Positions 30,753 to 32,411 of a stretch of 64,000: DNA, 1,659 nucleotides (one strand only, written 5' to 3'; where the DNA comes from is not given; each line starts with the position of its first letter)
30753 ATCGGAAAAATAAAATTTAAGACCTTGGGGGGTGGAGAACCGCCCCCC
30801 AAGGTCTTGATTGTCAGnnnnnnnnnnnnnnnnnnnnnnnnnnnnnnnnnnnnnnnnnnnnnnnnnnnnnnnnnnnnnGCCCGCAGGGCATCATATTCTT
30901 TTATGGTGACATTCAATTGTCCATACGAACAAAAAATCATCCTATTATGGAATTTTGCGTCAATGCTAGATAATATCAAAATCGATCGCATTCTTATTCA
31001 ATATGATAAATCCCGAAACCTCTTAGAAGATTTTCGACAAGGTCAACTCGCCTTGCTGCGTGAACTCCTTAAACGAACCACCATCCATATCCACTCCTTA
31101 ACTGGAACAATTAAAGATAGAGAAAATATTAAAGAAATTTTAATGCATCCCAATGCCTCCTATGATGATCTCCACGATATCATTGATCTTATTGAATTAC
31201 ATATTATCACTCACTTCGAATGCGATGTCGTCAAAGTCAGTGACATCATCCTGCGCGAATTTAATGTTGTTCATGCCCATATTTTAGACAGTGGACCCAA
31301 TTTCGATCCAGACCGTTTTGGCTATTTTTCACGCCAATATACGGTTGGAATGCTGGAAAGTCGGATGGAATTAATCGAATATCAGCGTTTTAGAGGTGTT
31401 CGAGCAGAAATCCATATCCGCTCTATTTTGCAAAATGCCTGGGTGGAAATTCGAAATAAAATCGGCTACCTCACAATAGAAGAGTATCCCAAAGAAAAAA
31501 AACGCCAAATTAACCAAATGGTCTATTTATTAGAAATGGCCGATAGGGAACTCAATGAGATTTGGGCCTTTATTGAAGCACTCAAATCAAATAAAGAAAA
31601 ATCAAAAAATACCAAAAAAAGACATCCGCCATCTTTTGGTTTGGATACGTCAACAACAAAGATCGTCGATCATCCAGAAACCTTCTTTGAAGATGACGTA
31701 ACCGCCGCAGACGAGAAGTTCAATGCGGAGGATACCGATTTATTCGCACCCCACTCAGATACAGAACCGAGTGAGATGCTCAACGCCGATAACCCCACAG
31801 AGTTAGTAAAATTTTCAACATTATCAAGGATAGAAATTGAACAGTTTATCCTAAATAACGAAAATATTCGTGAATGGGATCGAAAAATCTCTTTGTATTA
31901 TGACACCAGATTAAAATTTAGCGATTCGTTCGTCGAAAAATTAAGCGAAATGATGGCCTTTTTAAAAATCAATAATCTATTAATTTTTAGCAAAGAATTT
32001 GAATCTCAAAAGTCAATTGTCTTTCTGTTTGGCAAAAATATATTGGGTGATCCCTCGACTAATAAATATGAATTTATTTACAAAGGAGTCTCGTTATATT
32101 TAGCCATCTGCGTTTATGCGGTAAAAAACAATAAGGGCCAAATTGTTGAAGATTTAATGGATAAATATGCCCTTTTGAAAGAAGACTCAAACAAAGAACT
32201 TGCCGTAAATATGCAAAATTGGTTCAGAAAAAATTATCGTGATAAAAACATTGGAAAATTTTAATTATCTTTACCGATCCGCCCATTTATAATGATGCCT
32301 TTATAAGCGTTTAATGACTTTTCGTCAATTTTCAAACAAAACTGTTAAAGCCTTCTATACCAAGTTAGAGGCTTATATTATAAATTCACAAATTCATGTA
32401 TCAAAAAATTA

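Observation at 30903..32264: Orphan divergent RelA/SpoT-fold protein with a long acidic/unknown C-terminal extension, flanked by repeats: a possible fused toxSAS-type module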

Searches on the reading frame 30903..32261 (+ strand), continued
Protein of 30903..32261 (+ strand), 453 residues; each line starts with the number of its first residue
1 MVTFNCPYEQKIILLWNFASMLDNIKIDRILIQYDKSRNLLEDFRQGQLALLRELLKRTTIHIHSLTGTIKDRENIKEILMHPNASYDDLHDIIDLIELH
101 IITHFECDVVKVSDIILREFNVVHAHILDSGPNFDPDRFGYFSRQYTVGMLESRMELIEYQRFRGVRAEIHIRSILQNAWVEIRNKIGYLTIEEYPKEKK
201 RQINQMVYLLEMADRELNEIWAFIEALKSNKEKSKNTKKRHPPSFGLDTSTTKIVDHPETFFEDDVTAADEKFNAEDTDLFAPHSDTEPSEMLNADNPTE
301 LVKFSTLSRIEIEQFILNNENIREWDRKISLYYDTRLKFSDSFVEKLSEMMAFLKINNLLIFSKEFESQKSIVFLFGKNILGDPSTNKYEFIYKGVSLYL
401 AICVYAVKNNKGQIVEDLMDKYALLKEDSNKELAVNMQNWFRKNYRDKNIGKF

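Call 57: search_protein_families(library=pfam, proteins=[L049:6682-7665:+, L079:5987-7465:+, L039:6288-7955:+, L052:5860-7872:-, L047:9135-9569:+, L001:7383-7937:+, L011:6967-7881:+, L009:1424-2407:+, L010:9055-9597:+, L011:9218-10081:-], max_evalue=0.001)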
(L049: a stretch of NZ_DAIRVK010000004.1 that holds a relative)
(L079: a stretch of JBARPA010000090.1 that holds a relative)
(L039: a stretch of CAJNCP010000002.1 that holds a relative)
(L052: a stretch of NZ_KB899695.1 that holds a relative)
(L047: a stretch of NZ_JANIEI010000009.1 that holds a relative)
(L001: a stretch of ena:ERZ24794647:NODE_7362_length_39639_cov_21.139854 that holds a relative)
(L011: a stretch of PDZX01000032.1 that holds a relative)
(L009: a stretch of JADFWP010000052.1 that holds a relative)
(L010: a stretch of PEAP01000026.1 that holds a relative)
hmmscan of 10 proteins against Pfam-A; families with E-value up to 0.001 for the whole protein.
L049:6682-7665:+ (328 aa): 4 families
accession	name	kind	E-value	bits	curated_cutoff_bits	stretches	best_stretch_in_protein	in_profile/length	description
PF02826.25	2-Hacid_dh_C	-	5.3e-46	156.7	25.1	1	111-289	2-178/178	D-isomer specific 2-hydroxyacid dehydrogenase, NAD binding domain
PF00389.36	2-Hacid_dh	-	1.5e-19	70.5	24.6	1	21-320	14-134/134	D-isomer specific 2-hydroxyacid dehydrogenase, catalytic domain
PF03446.21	NAD_binding_2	-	1.6e-05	25.4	21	1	149-253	2-109/161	NAD binding domain of 6-phosphogluconate dehydrogenase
PF00670.27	AdoHcyase_NAD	-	2.8e-05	24.7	27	1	145-265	22-139/162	S-adenosyl-L-homocysteine hydrolase, NAD binding domain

L079:5987-7465:+ (493 aa): 3 families
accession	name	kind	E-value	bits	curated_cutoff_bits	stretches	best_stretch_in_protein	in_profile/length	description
PF13282.11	DUF4070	-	1.2e-40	139.3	22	1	358-491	1-137/144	Domain of unknown function (DUF4070)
PF04055.27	Radical_SAM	-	2.1e-15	57.7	29.5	1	170-329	2-156/166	Radical SAM superfamily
PF02310.24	B12-binding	-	9e-10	38.9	32.1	1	31-124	13-117/121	B12 binding domain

L039:6288-7955:+ (556 aa): 1 family
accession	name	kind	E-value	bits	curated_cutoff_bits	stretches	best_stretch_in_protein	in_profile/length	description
PF01268.25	FTHFS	-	2.7e-267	887.9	27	1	2-556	1-556/556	Formate--tetrahydrofolate ligase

L052:5860-7872:- (671 aa): 1 family
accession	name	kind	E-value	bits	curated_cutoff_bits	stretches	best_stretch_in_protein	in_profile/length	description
PF01520.23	Amidase_3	-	2.4e-33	116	27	1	490-664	1-173/174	N-acetylmuramoyl-L-alanine amidase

L047:9135-9569:+ (145 aa): 6 families
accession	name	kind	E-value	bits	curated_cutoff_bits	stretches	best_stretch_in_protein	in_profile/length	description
PF01047.28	MarR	-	2.6e-13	50.1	24.6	1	40-98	1-59/59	MarR family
PF22381.2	Staph_reg_Sar_Rot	-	1.5e-09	38.3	27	1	40-112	12-84/85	Transcriptional regulator SarA/Rot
PF12802.13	MarR_2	-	3.3e-07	30.8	27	1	40-96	3-60/61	MarR family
PF13463.12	HTH_27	-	6.1e-07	30.1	22.2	1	40-106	1-68/68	Winged helix DNA-binding domain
PF13601.12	HTH_34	-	1.2e-05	25.8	27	1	45-112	3-71/80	Winged helix DNA-binding domain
PF01638.23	HxlR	-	0.00057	20.1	20.8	1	46-117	9-80/91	HxlR-like helix-turn-helix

L001:7383-7937:+ (185 aa): 0 families

L011:6967-7881:+ (305 aa): 0 families

L009:1424-2407:+ (328 aa): 1 family
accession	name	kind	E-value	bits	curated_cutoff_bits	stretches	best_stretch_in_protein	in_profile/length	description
PF01041.23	DegT_DnrJ_EryC1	-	7.9e-06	25.8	19.8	1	199-316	226-359/360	DegT/DnrJ/EryC1/StrS aminotransferase family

L010:9055-9597:+ (181 aa): 1 family
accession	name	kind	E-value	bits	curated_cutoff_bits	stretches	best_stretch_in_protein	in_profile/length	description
PF17830.6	STI1-HOP_DP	-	1.1e-05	25.6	29.1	0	124-146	7-29/55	STI1/HOP, DP domain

L011:9218-10081:- (288 aa): 0 families

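Call 59: search_dna_similar(query=P0010, collection=plasmids, mode=protein, max_evalue=1e-10, max_rows=25)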
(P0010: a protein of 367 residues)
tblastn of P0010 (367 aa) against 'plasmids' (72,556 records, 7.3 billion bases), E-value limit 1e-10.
Records with a match: 39; places in all: 39; records where one place covers at least 80% of the query: 2.
Best place of each record, by identity: <60% 39.
By first word of the organism name: Ralstonia 15; Bacillus 7; Agrobacterium 4; Cetobacterium 2; Streptomyces 2; Rhizobium 2; Bacteroides 1; Klebsiella 1; Lysinibacillus 1; Paracoccus 1; and 3 more.
By predicted mobility (MOB-suite, as given by PLSDB): non-mobilizable 19; mobilizable 15; conjugative 5.
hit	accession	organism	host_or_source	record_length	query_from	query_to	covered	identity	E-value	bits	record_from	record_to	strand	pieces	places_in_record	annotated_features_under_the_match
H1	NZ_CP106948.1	Bacillus thuringiensis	BGSC database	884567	12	317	83%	39.0%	4e-59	213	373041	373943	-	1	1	hypothetical protein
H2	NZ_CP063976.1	Bacillus cereus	Soil in tiger area of zoo,cell culture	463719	12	317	83%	38.7%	1e-48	220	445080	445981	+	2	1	hypothetical protein (x2)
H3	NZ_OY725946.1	Bacteroides finegoldii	-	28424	1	205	56%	48.3%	3e-48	182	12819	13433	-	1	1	(p)ppGpp synthetase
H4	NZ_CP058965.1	Klebsiella pneumoniae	sewage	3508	6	246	66%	40.2%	3e-47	178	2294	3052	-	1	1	hypothetical protein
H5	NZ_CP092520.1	Cetobacterium somerae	Danio rerio,tissue sample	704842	5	233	62%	40.2%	1e-44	171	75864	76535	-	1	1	hypothetical protein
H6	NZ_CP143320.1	Cetobacterium somerae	intestine of Yellow Catfish,pure culture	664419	5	233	62%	40.2%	1e-44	171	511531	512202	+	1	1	hypothetical protein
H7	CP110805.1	Lysinibacillus sp. MHQ-1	pure culture,river water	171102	10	235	62%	39.3%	6e-33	137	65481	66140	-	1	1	none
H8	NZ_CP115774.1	Paracoccus sediminicola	cell culture,sediment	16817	10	294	78%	29.0%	6e-25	113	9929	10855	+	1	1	hypothetical protein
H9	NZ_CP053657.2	Bacillus cereus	culture,soil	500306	5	213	57%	36.8%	2e-33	139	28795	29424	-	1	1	RelA/SpoT domain-containing protein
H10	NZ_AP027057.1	Limnohabitans sp. TEGF004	water,lake surface water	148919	7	212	56%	33.8%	1e-30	130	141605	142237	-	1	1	hypothetical protein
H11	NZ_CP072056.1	Bacillus mycoides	cell culture,soil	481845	6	193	51%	35.9%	3e-26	117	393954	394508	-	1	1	hypothetical protein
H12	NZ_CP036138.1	Bacillus mycoides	cell culture,soil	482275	6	193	51%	35.9%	3e-26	117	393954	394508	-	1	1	hypothetical protein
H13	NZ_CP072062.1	Bacillus mycoides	cell culture,soil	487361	6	193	51%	35.9%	3e-26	117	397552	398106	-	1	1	hypothetical protein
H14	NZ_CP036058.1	Bacillus mycoides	cell culture,soil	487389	6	193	51%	35.9%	3e-26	117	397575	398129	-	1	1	hypothetical protein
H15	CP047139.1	Ralstonia solanacearum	Potato,Single cell,tuber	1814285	16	196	49%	37.2%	9e-30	128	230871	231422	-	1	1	hypothetical protein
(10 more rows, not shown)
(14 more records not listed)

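Call 60: search_dna_similar(query=P0010, collection=phages, mode=protein, max_evalue=0.00001, max_rows=15)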
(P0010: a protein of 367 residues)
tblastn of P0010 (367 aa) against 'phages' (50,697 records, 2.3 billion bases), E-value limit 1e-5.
Records with a match: 28; places in all: 28; records where one place covers at least 80% of the query: 0.
Best place of each record, by identity: <60% 28.
By first word of the organism name: Listeria 10; Bacteriophage 8; Staphylococcus 3; Mycobacterium 2; Vibrio 1; Enterococcus 1; Ralstonia 1; Streptococcus 1; Nitrososphaera 1.
By host as written in the record: Listeria monocytogenes 10; - 8; Staphylococcus aureus 3; Mycobacterium abscessus GD68 1; Mycobacterium abscessus GD04 1; Vibrio cyclitrophicus 10N.261.45.F7 1; Enterococcus faecalis 1; Ralstonia solanacearum T334 1; and 2 more.
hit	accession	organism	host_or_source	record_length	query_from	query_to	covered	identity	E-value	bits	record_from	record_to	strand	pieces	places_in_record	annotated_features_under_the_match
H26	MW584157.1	Mycobacterium phage prophi68-1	Mycobacterium abscessus GD68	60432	9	196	51%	33.5%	1e-25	114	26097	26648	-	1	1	42: GTP pyrophosphokinase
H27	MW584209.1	Mycobacterium phage prophiGD04-1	Mycobacterium abscessus GD04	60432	9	196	51%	33.5%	1e-25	114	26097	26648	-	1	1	42: GTP pyrophosphokinase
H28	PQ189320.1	Vibrio phage 10N.261.45.F7_PE002A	Vibrio cyclitrophicus 10N.261.45.F7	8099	17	196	49%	32.8%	6e-27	118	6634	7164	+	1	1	hypothetical protein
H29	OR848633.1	Listeria phage LM 4-14-1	Listeria monocytogenes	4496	7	202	53%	27.8%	1e-8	62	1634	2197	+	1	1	record has no annotation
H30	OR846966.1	Listeria phage LM 4-11-1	Listeria monocytogenes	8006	7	202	53%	27.8%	1e-8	62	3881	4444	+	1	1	record has no annotation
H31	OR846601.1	Enterococcus phage Efs 1-1-1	Enterococcus faecalis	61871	18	202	50%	29.3%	6e-10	67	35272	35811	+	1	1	record has no annotation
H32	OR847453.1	Listeria phage LM 4-11-1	Listeria monocytogenes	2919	19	202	50%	28.5%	7e-7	57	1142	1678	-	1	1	record has no annotation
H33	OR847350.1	Listeria phage LM 4-11-1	Listeria monocytogenes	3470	19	202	50%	28.5%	7e-7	57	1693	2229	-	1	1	record has no annotation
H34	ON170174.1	Ralstonia phage YO102_1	Ralstonia solanacearum T334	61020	29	202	47%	30.0%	8e-8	60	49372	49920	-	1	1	record has no annotation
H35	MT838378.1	Bacteriophage sp.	human fecal samples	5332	42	200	43%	32.7%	4e-9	64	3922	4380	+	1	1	record has no annotation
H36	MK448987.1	Streptococcus phage Javan576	Streptococcus suis LS2Z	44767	19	202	50%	28.0%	6e-10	67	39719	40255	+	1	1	GTP pyrophosphokinase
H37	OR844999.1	Staphylococcus phage SA 1306 Kay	Staphylococcus aureus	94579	19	170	41%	32.3%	1e-6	57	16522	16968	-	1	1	record has no annotation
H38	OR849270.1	Listeria phage LM 4-14-1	Listeria monocytogenes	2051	42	202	44%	29.6%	1e-6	56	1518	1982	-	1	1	record has no annotation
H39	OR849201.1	Listeria phage LM 4-14-1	Listeria monocytogenes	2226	42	202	44%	29.6%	1e-6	56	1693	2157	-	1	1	record has no annotation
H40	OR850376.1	Staphylococcus phage SA 1298 Kay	Staphylococcus aureus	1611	7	202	53%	24.2%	4e-7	57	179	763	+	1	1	record has no annotation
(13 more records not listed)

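Call 73: search_protein_families(library=phrogs, proteins=[window:30963-32261:+, P0010, P0002], max_evalue=0.01)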
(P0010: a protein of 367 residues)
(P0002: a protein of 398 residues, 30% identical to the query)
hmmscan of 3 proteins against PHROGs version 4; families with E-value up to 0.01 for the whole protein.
window:30963-32261:+ (433 aa): 3 families
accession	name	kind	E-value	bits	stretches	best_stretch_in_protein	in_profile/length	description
phrog_9640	-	unknown function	1.8e-43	150.2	1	7-207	4-207/365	-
phrog_32462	-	unknown function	2.1e-06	28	1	70-199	72-202/330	-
phrog_2211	-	unknown function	0.00033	21.1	1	87-174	131-209/395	-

P0010 (367 aa): 4 families
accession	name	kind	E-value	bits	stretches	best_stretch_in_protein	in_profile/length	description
phrog_9640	-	unknown function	3.5e-83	280.9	1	4-337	5-341/365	-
phrog_32462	-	unknown function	5.5e-21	75.9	1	42-221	49-228/330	-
phrog_4773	-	unknown function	6.2e-13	49.5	1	35-197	65-222/353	-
phrog_2211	-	unknown function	2.2e-05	25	1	103-201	151-238/395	-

P0002 (398 aa): 4 families
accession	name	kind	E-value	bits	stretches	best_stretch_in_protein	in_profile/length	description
phrog_9640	-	unknown function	8.9e-53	180.8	2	9-228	4-226/365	-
phrog_32462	-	unknown function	1.8e-05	24.9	1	71-213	71-215/330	-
phrog_2211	-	unknown function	0.0031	17.9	0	77-169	106-202/395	-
phrog_4773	-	unknown function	0.0048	17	1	47-169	71-185/353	-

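Call 74: find_related_loci(query=A1, collection=viral_contigs, flank=6000)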
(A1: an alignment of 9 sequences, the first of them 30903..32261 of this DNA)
Query A1 (453 aa) in viral_contigs; peptide patterns used: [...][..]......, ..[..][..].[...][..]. (x = any residue, [..] = any of these).
90 stretches matched a pattern; 59 encode a relative of the query (tblastn E <= 1e-3); 59 distinct loci.
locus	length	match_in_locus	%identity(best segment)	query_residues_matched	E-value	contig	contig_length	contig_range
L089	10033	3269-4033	37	1-255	1e-45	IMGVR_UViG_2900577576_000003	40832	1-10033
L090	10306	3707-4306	38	21-220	6e-41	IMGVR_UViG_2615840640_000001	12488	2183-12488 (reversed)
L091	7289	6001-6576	36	28-220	4e-37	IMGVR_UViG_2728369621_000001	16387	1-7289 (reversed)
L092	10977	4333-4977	37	33-251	9e-37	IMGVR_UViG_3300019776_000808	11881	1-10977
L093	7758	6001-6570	38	27-217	1e-36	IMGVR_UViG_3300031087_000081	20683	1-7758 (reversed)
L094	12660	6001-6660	36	7-220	5e-35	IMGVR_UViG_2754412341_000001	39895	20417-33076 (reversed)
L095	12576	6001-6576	38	30-220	2e-34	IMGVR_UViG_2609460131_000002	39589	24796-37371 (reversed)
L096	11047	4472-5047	37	32-220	4e-34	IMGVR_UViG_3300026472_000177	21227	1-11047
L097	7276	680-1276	36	27-225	4e-34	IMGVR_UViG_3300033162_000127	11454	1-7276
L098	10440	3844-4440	35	27-226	5e-34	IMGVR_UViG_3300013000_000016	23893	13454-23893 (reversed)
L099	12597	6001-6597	37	25-224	2e-33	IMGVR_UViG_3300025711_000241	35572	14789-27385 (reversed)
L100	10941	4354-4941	35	30-226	2e-33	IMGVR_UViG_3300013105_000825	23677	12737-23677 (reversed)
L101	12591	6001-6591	35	28-225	1e-32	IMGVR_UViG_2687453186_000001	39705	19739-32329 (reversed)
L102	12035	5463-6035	36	33-220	2e-32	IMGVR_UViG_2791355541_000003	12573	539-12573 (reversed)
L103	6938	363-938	37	30-220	2e-32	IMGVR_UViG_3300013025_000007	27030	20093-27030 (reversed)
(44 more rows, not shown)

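Call 78: search_protein_families(library=phrogs, alignment_id=A4, max_evalue=0.00001)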
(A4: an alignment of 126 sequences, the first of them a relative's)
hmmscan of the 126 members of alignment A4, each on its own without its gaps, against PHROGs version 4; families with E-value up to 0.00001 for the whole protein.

A. member 1, L097:38-316:- (93 aa): 0 families

B. families by the number of members that match (of 126 scanned): 111 families (the first 25 are shown)
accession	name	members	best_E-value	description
phrog_36427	-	10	1.6e-34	-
phrog_116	-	6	1.8e-99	DNA methyltransferase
phrog_1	-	6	3.6e-77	integrase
phrog_26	-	6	3.4e-57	tail completion or Neck1 protein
phrog_43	-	6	5.2e-53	baseplate wedge subunit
phrog_363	-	6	1.4e-42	DNA methyltransferase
phrog_6142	-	6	1e-41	baseplate assembly protein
phrog_216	-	6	8.3e-37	integrase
phrog_13621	-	6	4.3e-36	-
phrog_8396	-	6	2.7e-34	-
phrog_9992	-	6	5.1e-32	baseplate assembly protein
phrog_20516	-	6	1.8e-23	-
phrog_11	-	6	3.5e-17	baseplate spike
phrog_261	-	6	2.6e-11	baseplate wedge subunit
phrog_37541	-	6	4.3e-11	-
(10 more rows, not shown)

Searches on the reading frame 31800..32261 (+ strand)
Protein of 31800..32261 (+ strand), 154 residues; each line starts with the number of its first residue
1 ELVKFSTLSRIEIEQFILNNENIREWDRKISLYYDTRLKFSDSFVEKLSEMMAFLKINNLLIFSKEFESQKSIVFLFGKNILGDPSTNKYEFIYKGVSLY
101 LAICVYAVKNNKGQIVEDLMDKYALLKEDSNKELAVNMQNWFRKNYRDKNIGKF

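Call 58: predict_structure(alignment_id=A3)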
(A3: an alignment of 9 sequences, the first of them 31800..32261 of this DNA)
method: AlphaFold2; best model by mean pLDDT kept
length: 154 residues; sequences in the alignment: 9
mean_pLDDT: 83.4   pTM: 0.80
mean pLDDT of the five models: 83.4, 76.7, 76.7, 76.4, 74.8
residues with pLDDT >= 90: 77; 70-90: 53; 50-70: 13; < 50: 11
segments of 3 or more residues with pLDDT < 50: 1-5, 149-154
pLDDT, mean of each block of 10 residues (from residue 1): 61 95 95 96 93 91 90 88 89 95 90 78 66 74 66 43
secondary structure, 60 per line:
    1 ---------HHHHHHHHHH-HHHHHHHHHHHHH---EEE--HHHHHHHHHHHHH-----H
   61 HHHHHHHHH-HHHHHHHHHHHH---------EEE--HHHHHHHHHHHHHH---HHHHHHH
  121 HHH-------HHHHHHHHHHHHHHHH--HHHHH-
elements in order: H10-19 H21-33 E37-39 H42-54 H60-69 H71-82 E92-94 H97-110 H114-123 H131-146 H149-153

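Call 75: fold_search(model_id=the predicted structure, library=viral)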
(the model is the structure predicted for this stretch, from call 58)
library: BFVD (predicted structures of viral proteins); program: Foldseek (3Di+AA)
matches with E <= 10: 49; with E <= 0.001: 0
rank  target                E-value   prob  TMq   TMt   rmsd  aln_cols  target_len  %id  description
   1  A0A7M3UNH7            8.4e-01  0.13  0.25  0.17  14.2       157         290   17  Uncharacterized protein [Pyramimonas orientalis virus 01B]
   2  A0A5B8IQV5            1.9e+00  0.05  0.20  0.10  19.2       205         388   12  T-complex protein 11 [Mimiviridae sp. ChoanoV1]
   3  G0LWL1                2.2e+00  0.07  0.22  0.18  14.6       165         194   13  Transglycosylase SLT domain-containing protein [Campylobacter phage CP81]
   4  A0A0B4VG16            2.3e+00  0.08  0.25  0.10  16.3       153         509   14  Uncharacterized protein [Tipula oleracea nudivirus]
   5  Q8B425                3.2e+00  0.05  0.21  0.19  16.1       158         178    9  Hypothetical v-bcl2 [Porcine lymphotropic herpesvirus 2]
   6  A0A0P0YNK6            3.7e+00  0.03  0.18  0.13  15.7       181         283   12  (no name in the UniProt tables at hand)
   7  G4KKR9                3.9e+00  0.03  0.19  0.14  15.4       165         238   14  (no name in the UniProt tables at hand)
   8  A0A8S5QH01            4.3e+00  0.03  0.21  0.15  13.3       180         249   13  Uncharacterized protein [Siphoviridae sp. ctr8v12]
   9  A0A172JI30            4.3e+00  0.02  0.19  0.13  18.6       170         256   12  Uncharacterized protein [Bacillus phage AR9]
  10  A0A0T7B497            4.7e+00  0.02  0.17  0.09  16.4       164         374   10  RNA-dependent RNA polymerase (Fragment) [Rhizoctonia mitovirus 1 RS058-1]
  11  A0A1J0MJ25            5.0e+00  0.02  0.15  0.18  14.9       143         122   14  Uncharacterized protein [Staphylococcus phage SCH111]
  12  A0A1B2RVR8            5.5e+00  0.03  0.20  0.20  17.2       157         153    8  Uncharacterized protein [Lymphocystis disease virus 3]
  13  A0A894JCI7            5.8e+00  0.03  0.17  0.17  13.6       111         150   14  E1B protein, small T-antigen [Bat mastadenovirus]
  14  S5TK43                6.1e+00  0.07  0.26  0.11  10.4       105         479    8  Heat shock protein 90-like protein [Blackberry vein banding-associated virus]
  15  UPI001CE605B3         6.4e+00  0.02  0.13  0.16  15.4       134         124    9  (no name look-up for this kind of identifier)
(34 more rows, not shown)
